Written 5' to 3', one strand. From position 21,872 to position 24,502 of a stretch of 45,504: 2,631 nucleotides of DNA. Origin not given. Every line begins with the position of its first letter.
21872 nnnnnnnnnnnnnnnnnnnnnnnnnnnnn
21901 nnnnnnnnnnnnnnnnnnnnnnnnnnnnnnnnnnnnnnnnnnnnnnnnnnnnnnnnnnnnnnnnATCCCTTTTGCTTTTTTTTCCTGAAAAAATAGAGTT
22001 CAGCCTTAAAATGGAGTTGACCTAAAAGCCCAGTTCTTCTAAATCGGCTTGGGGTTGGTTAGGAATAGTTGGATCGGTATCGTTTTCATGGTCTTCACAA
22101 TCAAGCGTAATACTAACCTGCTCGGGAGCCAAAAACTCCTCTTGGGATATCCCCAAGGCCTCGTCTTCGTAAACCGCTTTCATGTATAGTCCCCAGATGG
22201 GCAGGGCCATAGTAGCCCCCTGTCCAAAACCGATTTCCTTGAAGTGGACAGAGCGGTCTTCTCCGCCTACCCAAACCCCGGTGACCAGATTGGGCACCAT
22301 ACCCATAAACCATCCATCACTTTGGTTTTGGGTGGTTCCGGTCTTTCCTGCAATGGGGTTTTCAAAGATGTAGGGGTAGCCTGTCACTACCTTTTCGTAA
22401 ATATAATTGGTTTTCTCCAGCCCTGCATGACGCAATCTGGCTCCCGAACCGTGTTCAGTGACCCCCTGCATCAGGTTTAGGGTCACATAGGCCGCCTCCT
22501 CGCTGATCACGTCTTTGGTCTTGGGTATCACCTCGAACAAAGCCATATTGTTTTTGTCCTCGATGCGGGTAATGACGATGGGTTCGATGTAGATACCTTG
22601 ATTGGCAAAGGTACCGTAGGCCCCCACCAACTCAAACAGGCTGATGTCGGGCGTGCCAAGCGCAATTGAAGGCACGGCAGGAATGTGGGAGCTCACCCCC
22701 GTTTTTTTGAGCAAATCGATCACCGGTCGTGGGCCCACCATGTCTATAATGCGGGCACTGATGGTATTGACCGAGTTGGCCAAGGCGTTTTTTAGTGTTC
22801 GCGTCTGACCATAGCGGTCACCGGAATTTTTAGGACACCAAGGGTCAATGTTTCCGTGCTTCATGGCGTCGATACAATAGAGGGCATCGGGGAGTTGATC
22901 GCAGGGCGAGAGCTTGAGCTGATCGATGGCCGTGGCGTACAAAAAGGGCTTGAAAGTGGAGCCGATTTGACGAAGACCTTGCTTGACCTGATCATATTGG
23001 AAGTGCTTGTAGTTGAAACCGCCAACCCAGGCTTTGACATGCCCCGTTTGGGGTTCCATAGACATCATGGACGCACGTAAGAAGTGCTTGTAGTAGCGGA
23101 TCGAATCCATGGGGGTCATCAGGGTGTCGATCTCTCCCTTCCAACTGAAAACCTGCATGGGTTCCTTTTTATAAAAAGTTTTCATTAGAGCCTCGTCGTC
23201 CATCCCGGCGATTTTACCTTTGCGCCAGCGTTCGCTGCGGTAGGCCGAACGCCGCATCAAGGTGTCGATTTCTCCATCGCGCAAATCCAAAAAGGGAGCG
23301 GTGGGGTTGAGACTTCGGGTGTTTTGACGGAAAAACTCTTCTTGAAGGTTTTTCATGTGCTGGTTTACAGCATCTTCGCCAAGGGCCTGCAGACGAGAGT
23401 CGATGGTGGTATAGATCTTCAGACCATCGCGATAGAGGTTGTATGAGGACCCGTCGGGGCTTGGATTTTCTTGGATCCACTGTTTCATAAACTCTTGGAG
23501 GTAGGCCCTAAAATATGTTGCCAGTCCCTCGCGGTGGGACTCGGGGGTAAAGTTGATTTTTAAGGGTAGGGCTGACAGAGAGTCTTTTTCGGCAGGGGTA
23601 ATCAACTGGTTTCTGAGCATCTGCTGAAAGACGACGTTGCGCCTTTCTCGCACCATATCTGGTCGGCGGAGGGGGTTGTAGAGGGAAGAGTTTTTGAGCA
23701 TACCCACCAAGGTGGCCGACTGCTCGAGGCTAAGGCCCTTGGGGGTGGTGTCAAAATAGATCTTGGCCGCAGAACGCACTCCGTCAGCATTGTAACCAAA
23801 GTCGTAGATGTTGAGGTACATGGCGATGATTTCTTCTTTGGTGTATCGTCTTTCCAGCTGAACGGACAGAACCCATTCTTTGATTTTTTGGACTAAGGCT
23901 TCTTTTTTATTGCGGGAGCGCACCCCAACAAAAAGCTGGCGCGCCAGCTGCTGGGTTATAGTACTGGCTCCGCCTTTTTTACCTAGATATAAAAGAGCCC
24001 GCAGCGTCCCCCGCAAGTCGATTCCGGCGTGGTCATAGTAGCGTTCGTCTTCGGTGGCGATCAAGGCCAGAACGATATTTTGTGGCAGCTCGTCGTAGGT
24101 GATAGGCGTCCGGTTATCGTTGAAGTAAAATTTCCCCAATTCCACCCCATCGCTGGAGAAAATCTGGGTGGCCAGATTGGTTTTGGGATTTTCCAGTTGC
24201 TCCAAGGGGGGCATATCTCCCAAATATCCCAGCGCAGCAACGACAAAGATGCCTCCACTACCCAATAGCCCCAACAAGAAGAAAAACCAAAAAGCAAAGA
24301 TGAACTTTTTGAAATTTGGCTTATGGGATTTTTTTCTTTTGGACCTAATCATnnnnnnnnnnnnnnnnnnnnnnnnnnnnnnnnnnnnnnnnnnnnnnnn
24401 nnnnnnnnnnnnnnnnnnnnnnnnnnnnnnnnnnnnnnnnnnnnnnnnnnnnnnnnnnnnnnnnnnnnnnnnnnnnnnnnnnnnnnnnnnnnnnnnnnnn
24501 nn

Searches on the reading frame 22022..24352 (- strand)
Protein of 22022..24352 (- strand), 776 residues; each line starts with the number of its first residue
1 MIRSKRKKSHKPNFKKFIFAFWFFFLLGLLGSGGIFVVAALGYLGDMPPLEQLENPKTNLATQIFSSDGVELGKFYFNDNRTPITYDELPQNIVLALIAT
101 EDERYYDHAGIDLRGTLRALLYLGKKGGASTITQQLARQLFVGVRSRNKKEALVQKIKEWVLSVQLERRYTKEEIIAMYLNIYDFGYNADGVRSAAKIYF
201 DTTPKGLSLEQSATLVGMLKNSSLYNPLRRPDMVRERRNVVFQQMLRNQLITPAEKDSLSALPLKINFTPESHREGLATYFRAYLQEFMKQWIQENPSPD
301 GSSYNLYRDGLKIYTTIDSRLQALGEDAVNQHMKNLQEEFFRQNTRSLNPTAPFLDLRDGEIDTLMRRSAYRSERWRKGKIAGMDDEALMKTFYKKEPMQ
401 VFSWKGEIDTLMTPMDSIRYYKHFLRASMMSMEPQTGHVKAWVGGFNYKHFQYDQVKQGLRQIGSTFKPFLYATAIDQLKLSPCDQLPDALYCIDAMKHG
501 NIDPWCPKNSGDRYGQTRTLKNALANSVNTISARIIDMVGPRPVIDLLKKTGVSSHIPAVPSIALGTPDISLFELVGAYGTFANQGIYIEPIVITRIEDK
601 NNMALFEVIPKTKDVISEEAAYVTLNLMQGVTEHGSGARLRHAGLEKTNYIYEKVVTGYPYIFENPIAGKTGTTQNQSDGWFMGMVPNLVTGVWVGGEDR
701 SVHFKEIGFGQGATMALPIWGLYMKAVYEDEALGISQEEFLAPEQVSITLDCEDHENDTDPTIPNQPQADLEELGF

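Call 13: find_encoding_contigs(protein=window:22022-24352:-, flank=10000, max_places=4)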
Protein window:22022-24352:- (776 aa): 7 contigs read that carry it; 4 places shown.
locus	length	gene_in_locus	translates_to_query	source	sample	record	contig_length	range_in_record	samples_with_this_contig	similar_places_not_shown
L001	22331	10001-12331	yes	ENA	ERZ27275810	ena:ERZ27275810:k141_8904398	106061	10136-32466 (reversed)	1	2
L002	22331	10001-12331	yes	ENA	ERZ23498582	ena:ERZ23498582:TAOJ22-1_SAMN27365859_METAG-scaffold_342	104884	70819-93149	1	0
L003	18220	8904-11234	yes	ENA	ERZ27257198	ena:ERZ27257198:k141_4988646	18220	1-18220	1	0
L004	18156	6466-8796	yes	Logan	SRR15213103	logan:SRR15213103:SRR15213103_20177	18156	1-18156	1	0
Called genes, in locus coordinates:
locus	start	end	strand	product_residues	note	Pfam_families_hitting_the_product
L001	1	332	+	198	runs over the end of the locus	PF02481:DNA_processg_A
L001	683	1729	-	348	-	PF00579:tRNA-synt_1b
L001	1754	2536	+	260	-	PF01553:Acyltransferase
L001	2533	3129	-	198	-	PF01063:Aminotran_4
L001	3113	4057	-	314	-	PF00425:Chorismate_bind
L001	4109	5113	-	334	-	PF00154:RecA_N, PF06745:ATPase (weak), PF08423:Rad51, PF21096:RecA_C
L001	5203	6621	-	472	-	PF00884:Sulfatase, PF01663:Phosphodiest (faint), PF02995:DUF229 (weak), PF16347:SGSH_C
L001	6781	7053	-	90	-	-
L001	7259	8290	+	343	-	PF17773:UPF0176_N, PF00581:Rhodanese, PF12368:Rhodanese_C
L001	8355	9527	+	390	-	PF04468:PSP1, PF28472:PSP1_3rd, PF28473:YaaT_C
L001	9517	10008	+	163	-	PF14109:GldH_lipo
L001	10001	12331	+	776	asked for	PF00912:Transgly, PF28500:PBP_middle, PF00905:Transpeptidase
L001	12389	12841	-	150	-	PF01242:PTPS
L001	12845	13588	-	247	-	PF00378:ECH_1, PF16113:ECH_2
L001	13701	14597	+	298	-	PF09982:LpxR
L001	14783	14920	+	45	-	-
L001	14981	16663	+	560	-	PF00515:TPR_1 (faint), PF07719:TPR_2 (faint), PF13176:TPR_7 (faint), PF13181:TPR_8 (faint), PF13424:TPR_12 (faint)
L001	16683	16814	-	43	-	-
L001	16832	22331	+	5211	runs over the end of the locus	?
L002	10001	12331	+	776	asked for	PF00912:Transgly, PF28500:PBP_middle, PF00905:Transpeptidase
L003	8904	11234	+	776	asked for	PF00912:Transgly, PF28500:PBP_middle, PF00905:Transpeptidase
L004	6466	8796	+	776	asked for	PF00912:Transgly, PF28500:PBP_middle, PF00905:Transpeptidase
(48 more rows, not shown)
